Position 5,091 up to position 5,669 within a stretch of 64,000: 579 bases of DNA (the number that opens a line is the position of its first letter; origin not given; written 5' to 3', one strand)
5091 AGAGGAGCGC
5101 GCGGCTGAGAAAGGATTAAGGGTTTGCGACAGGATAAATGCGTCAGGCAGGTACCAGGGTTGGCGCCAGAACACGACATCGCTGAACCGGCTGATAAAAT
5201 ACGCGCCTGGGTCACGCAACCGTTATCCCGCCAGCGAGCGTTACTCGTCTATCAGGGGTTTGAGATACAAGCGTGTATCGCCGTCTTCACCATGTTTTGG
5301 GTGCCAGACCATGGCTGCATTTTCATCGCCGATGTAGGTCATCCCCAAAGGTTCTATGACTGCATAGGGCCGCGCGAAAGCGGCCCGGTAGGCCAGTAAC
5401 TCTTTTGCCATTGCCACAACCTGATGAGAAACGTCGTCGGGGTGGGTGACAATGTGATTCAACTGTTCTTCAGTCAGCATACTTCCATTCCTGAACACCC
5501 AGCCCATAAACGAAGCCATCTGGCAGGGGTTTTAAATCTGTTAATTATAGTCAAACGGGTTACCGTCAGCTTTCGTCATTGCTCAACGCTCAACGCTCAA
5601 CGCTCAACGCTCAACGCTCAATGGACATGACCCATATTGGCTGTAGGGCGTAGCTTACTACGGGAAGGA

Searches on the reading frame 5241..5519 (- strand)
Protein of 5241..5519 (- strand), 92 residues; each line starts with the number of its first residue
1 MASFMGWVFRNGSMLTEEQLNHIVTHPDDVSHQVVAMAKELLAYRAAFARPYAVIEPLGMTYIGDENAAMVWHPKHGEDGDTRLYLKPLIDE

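Call 7: search_protein_families(library=pfam, proteins=[window:5241-5519:-], max_evalue=0.01)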
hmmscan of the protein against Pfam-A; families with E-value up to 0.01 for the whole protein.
window:5241-5519:- (92 aa): 0 families

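Call 8: search_protein_families(library=ncbifam, proteins=[window:5241-5519:-], max_evalue=0.01)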
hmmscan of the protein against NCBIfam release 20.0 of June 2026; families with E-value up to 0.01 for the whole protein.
window:5241-5519:- (92 aa): 0 families

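Call 9: find_encoding_contigs(protein=window:5241-5519:-, flank=3000, max_places=10)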
Protein window:5241-5519:- (92 aa): 23 contigs read that carry it; 10 places shown.
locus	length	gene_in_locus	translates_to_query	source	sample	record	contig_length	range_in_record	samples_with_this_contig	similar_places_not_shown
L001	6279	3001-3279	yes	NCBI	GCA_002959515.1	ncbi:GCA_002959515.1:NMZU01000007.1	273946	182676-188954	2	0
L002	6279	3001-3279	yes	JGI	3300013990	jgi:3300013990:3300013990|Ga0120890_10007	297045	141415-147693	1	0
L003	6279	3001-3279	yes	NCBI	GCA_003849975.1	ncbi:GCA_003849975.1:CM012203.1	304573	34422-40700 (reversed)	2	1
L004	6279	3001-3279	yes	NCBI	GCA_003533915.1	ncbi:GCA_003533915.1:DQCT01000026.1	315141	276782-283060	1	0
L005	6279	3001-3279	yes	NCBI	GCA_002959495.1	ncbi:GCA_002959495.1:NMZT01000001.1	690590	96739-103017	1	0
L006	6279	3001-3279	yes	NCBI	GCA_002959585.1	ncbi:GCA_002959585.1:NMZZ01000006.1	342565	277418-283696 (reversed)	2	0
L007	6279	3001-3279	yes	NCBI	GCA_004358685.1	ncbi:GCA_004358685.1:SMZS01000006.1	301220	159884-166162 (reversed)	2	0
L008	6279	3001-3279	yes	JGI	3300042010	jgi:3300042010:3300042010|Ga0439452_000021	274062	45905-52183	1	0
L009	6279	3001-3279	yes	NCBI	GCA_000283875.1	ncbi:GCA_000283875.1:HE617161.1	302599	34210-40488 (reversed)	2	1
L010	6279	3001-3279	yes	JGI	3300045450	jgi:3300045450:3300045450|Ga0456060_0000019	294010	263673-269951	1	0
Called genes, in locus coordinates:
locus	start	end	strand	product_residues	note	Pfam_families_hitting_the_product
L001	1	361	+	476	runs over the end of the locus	PF00232:Glyco_hydro_1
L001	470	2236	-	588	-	PF01590:GAF, PF13185:GAF_2, PF00563:EAL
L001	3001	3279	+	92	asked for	-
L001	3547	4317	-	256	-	PF08220:HTH_DeoR, PF00455:DeoRC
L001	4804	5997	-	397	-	PF04940:BLUF, PF00563:EAL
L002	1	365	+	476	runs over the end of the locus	PF00232:Glyco_hydro_1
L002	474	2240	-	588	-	PF01590:GAF, PF13185:GAF_2, PF00563:EAL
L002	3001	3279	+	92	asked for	-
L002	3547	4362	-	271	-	PF08220:HTH_DeoR, PF00455:DeoRC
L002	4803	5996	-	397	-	PF04940:BLUF, PF00563:EAL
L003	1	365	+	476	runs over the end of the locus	PF00232:Glyco_hydro_1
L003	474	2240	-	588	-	PF01590:GAF, PF13185:GAF_2, PF00563:EAL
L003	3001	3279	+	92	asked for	-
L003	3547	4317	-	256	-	PF08220:HTH_DeoR, PF00455:DeoRC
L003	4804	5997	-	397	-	PF04940:BLUF, PF00563:EAL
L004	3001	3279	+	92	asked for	-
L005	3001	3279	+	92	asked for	-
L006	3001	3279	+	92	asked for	-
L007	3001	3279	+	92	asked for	-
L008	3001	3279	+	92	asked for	-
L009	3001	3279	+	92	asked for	-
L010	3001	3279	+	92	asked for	-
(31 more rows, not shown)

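Call 10: find_encoding_contigs(protein=window:5241-5480:-, flank=3000, max_places=10)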
Protein window:5241-5480:- (79 aa): 24 contigs read that carry it; 10 places shown.
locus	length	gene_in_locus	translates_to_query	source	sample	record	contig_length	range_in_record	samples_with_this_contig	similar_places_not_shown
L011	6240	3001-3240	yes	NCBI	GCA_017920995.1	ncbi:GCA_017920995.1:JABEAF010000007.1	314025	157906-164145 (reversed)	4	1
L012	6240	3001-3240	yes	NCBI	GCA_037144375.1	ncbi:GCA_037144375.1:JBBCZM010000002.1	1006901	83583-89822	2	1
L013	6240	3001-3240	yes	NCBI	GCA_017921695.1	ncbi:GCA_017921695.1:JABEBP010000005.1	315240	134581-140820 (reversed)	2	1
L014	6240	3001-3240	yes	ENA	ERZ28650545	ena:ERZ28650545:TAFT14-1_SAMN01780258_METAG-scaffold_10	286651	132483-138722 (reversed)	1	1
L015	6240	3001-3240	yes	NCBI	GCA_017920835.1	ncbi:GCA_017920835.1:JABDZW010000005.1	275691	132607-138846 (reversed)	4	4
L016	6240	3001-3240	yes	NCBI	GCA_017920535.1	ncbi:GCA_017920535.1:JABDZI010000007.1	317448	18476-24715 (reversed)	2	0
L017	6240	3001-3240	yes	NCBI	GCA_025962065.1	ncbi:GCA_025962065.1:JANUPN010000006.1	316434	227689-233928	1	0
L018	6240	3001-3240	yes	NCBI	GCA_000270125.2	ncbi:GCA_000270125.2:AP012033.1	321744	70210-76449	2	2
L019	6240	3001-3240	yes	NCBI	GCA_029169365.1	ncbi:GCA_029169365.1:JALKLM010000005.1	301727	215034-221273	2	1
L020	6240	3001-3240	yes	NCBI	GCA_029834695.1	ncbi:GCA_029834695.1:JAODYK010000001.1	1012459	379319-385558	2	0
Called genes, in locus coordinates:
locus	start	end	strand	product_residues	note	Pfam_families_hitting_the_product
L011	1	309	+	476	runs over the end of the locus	PF00232:Glyco_hydro_1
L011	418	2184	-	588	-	PF01590:GAF, PF13185:GAF_2, PF00563:EAL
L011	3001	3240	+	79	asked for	-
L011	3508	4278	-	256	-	PF08220:HTH_DeoR, PF00455:DeoRC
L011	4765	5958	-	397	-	PF04940:BLUF, PF00563:EAL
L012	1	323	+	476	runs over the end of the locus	PF00232:Glyco_hydro_1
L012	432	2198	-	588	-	PF01590:GAF, PF13185:GAF_2, PF00563:EAL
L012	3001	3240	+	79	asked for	-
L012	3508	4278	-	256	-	PF08220:HTH_DeoR, PF00455:DeoRC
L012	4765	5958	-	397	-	PF04940:BLUF, PF00563:EAL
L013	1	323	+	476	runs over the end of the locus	PF00232:Glyco_hydro_1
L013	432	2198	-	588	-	PF01590:GAF, PF13185:GAF_2, PF00563:EAL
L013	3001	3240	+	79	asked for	-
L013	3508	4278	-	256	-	PF08220:HTH_DeoR, PF00455:DeoRC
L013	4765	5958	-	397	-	PF04940:BLUF, PF00563:EAL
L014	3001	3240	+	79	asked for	-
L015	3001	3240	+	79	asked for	-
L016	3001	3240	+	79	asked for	-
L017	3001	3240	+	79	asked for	-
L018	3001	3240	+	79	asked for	-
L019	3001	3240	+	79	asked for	-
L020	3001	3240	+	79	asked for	-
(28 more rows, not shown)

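Call 30: find_homologous_proteins(query=window:5241-5480:-, max_evalue=0.001)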
Query window:5241-5480:- (79 aa): 4 proteins with E <= 0.001 among 4 candidates.
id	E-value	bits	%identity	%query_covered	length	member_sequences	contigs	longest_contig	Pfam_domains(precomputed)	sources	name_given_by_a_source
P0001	1.2e-44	167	96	100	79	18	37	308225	-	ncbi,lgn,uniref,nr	ncbi:hypothetical protein [Pantoea ananatis]|uniref:hypothetical protein n=1 Tax=Pantoea ananas TaxI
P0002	4.3e-40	153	87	100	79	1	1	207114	-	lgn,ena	-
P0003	9.4e-39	148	88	99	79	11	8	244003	-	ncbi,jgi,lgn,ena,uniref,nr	ncbi:hypothetical protein QM637_06580 [Pantoea allii]|uniref:hypothetical protein n=1 Tax=Pantoea al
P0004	9.3e-33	129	72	100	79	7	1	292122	-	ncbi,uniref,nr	ncbi:hypothetical protein [Pantoea stewartii]|uniref:hypothetical protein n=1 Tax=Pantoea stewartii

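Call 32: find_encoding_contigs(protein=P0003, flank=3000, max_places=8)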
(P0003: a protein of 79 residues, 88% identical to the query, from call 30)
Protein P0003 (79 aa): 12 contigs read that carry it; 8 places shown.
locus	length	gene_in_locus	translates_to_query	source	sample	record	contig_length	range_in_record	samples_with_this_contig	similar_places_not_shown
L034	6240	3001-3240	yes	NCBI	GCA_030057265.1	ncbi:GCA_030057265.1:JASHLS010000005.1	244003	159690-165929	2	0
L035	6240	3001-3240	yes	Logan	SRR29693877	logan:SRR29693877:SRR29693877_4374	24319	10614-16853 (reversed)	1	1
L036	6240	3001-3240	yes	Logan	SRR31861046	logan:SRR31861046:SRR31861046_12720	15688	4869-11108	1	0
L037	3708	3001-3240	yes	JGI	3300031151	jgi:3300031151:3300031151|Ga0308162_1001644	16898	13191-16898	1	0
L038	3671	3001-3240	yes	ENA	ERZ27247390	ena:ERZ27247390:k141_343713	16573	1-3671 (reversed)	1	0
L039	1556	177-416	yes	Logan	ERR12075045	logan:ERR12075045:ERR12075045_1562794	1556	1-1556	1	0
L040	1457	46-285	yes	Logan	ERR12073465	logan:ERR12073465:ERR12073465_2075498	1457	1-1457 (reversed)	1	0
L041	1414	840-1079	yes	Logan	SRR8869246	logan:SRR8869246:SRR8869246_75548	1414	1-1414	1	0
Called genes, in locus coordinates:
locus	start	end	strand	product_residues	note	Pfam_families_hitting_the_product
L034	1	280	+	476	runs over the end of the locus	PF00232:Glyco_hydro_1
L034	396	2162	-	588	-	PF01590:GAF, PF13185:GAF_2, PF00563:EAL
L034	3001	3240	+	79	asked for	-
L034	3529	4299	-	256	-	PF08220:HTH_DeoR, PF00455:DeoRC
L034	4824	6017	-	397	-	PF04940:BLUF, PF00563:EAL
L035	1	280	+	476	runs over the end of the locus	PF00232:Glyco_hydro_1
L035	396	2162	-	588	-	PF01590:GAF, PF13185:GAF_2, PF00563:EAL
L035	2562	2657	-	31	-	-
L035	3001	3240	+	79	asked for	-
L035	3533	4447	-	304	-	PF08220:HTH_DeoR, PF00455:DeoRC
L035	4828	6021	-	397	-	PF04940:BLUF, PF00563:EAL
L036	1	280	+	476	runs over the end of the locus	PF00232:Glyco_hydro_1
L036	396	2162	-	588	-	PF01590:GAF, PF13185:GAF_2, PF00563:EAL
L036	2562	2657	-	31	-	-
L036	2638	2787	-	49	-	-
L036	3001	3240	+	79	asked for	-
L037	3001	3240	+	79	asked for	-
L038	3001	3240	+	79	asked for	-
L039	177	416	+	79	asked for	-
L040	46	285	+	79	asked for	-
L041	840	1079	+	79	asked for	-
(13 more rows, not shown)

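Call 33: find_encoding_contigs(protein=P0004, flank=3000, max_places=6)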
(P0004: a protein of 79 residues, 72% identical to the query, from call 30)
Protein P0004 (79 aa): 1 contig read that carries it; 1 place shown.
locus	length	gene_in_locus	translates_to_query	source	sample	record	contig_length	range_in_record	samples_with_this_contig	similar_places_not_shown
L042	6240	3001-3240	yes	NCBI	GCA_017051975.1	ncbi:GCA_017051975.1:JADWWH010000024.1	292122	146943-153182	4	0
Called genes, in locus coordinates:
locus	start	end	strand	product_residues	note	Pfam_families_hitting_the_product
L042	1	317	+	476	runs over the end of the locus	PF00232:Glyco_hydro_1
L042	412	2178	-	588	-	PF01590:GAF, PF13185:GAF_2, PF00563:EAL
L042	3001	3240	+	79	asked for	-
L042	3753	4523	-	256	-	PF08220:HTH_DeoR, PF00455:DeoRC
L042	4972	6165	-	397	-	PF04940:BLUF, PF00563:EAL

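Call 34: find_encoding_contigs(protein=P0002, flank=3000, max_places=4)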
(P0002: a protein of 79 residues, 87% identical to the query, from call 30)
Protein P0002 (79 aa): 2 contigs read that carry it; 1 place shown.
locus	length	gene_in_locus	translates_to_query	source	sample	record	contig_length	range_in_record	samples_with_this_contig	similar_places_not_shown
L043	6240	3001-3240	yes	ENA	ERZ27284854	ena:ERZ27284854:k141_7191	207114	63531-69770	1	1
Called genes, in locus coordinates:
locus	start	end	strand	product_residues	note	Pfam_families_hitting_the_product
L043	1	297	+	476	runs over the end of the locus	PF00232:Glyco_hydro_1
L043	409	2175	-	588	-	PF01590:GAF, PF13185:GAF_2, PF00563:EAL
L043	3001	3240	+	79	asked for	-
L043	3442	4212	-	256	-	PF08220:HTH_DeoR, PF00455:DeoRC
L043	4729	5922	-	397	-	PF04940:BLUF, PF00563:EAL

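Call 35: find_encoding_contigs(protein=P0001, flank=3000, max_places=10)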
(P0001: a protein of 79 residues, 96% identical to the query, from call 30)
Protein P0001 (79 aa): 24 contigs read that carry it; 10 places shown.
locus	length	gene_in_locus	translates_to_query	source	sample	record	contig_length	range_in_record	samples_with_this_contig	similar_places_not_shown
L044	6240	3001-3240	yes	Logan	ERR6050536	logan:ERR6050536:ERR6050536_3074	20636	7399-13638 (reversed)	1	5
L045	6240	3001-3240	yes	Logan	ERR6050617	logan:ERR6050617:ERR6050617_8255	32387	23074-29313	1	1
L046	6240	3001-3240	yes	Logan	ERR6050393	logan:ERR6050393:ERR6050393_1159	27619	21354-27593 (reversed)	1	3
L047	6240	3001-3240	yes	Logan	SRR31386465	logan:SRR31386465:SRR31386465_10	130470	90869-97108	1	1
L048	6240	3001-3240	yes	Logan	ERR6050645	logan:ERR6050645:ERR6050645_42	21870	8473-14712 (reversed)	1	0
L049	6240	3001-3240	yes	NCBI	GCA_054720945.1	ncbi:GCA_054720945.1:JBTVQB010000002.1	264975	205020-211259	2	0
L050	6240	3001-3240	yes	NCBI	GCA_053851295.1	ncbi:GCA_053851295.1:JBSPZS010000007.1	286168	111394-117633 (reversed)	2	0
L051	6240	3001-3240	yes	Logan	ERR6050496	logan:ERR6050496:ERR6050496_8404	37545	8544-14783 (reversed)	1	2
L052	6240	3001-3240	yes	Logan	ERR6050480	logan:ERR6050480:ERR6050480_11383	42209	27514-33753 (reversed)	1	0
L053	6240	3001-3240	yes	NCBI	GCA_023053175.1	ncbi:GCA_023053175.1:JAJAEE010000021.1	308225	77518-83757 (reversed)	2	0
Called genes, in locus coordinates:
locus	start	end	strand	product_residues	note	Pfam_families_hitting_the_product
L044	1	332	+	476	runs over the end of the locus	PF00232:Glyco_hydro_1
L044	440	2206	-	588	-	PF01590:GAF, PF13185:GAF_2, PF00563:EAL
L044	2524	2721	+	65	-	-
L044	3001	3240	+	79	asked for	-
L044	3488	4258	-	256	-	PF08220:HTH_DeoR, PF00455:DeoRC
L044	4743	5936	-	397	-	PF04940:BLUF, PF00563:EAL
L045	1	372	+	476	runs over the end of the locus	PF00232:Glyco_hydro_1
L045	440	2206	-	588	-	PF01590:GAF, PF13185:GAF_2, PF00563:EAL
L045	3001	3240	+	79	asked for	-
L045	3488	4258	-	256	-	PF08220:HTH_DeoR, PF00455:DeoRC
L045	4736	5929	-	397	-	PF04940:BLUF, PF00563:EAL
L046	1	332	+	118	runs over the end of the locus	?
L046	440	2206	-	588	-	PF01590:GAF, PF13185:GAF_2, PF00563:EAL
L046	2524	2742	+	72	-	-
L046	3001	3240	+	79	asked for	-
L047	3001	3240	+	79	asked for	-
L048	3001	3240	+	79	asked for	-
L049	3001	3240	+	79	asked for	-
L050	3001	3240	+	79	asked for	-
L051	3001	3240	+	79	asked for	-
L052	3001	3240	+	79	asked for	-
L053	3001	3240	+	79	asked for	-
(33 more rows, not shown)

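Call 40: search_protein_families(library=pfam, proteins=[window:5241-5480:-], max_evalue=10)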
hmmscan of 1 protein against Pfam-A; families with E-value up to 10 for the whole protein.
window:5241-5480:- (79 aa): 0 families

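Call 41: search_solved_structures(query=window:5241-5480:-, max_evalue=10)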
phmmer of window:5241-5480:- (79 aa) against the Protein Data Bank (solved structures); distinct sequences matched with E-value up to 10: 1.
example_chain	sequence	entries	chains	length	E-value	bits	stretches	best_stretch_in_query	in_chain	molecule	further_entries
7dww_B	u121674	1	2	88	0.66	13.6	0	11-30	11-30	msDPBB_sym2 protein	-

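Call 57: predict_structure(alignment_id=A1)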
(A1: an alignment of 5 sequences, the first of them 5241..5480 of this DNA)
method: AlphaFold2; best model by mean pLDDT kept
length: 79 residues; sequences in the alignment: 5
mean_pLDDT: 67.9   pTM: 0.45
mean pLDDT of the five models: 67.9, 63.8, 61.6, 59.1, 58.8
residues with pLDDT >= 90: 15; 70-90: 17; 50-70: 33; < 50: 14
segments of 3 or more residues with pLDDT < 50: 37-44, 76-79
pLDDT, mean of each block of 10 residues (from residue 1): 90 93 82 60 54 59 55 49
secondary structure, 60 per line:
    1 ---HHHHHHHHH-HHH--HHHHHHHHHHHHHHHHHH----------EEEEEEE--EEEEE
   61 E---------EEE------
elements in order: H4-12 H19-36 E47-53 E56-61 E71-73

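Call 79: search_protein_representatives(alignment_id=A1)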
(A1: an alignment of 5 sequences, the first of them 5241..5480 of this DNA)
Query: 5 sequences, 79 profile positions. Proteins with E-value up to 0.001 (for the whole library): 11; up to 1e-10: 3; up to 1e-30: 0. The best 11 are listed.
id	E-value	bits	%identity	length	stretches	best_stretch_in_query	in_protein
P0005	3.6e-20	87.9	-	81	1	1-72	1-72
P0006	4.9e-15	71.4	-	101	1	1-73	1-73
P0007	5.6e-11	58.4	-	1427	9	9-46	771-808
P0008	1.5e-08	50.6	-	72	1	24-72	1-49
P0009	3.8e-07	46.1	-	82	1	1-76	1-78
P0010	9.0e-06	41.7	-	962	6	9-46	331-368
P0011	1.5e-04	37.8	-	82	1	18-78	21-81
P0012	2.1e-04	37.4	-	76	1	1-46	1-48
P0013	2.4e-04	37.1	-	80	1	1-77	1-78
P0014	3.7e-04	36.6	-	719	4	16-37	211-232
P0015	5.0e-04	36.2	-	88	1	22-79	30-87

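Call 80: search_protein_families(library=pfam, proteins=[P0005, P0006, P0009, P0011, P0013, P0015, P0007], max_evalue=0.01)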
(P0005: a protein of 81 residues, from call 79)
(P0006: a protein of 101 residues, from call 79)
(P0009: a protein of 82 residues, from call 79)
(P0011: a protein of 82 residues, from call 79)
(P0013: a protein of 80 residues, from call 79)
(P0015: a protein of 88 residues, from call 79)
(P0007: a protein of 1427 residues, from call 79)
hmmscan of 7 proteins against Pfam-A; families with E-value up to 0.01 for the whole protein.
P0005 (81 aa): 0 families

P0006 (101 aa): 0 families

P0009 (82 aa): 0 families

P0011 (82 aa): 0 families

P0013 (80 aa): 0 families

P0015 (88 aa): 0 families

P0007 (1427 aa): 0 families
